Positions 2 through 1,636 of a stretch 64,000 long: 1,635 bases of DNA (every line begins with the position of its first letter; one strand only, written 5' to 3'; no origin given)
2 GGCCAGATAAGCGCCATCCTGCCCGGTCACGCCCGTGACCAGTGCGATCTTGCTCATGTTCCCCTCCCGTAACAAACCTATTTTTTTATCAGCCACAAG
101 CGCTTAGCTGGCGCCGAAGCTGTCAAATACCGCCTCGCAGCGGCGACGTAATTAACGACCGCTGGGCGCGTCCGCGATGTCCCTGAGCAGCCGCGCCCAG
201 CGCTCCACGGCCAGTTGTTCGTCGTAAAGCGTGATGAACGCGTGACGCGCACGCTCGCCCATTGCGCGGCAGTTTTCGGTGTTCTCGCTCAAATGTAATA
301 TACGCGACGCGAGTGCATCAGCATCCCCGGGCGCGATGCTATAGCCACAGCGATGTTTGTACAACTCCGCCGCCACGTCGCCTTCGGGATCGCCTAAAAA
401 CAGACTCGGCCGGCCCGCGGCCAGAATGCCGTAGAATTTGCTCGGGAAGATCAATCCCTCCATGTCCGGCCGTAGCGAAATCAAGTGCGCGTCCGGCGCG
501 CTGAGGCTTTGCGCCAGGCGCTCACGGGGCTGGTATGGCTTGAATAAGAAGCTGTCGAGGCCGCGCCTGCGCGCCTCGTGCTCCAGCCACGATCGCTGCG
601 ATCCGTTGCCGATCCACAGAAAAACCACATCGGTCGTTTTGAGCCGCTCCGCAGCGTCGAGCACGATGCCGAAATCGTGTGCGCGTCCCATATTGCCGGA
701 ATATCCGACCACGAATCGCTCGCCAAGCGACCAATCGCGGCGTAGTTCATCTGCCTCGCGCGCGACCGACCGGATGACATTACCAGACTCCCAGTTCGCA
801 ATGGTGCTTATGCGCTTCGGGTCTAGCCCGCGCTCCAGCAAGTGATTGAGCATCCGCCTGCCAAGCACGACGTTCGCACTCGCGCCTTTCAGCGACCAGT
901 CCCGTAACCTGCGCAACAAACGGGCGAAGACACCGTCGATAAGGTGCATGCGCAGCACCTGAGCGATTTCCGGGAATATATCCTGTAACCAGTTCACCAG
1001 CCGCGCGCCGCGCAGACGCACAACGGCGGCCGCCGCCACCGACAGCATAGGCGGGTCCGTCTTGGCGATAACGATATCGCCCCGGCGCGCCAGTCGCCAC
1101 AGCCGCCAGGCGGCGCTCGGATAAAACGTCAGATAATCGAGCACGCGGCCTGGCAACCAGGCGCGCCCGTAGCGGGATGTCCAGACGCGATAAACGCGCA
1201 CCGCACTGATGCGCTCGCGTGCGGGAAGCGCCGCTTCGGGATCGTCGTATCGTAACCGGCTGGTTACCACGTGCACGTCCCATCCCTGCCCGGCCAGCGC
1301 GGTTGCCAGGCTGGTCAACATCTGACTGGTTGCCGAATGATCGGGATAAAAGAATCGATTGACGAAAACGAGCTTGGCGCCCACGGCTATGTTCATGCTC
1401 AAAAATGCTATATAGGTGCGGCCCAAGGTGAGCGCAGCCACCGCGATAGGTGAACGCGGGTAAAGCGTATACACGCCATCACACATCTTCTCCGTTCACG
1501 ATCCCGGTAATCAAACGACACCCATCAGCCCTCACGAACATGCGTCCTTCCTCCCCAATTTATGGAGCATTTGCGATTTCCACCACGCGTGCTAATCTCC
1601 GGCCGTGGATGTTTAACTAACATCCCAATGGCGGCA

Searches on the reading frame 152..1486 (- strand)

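Call 40: search_protein_families(library=ncbifam, proteins=[window:152-1486:-], max_evalue=1e-10)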
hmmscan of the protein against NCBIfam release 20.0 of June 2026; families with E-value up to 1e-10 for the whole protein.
window:152-1486:- (444 aa): 3 families
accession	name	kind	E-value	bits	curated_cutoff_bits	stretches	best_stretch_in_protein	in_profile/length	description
NF007640.0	PRK10307.1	subfamily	1.7e-46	159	276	1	46-431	10-401/411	WcaI family glycosyltransferase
TIGR04007.1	wcaI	equivalog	1.6e-24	86.3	800.45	1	120-407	94-385/407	colanic acid biosynthesis glycosyltransferase WcaI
TIGR04063.1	stp3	hypoth_equivalog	1.8e-12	46.9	442.05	1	59-430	22-388/397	TIGR04063 family PEP-CTERM/XrtA system glycosyltransferase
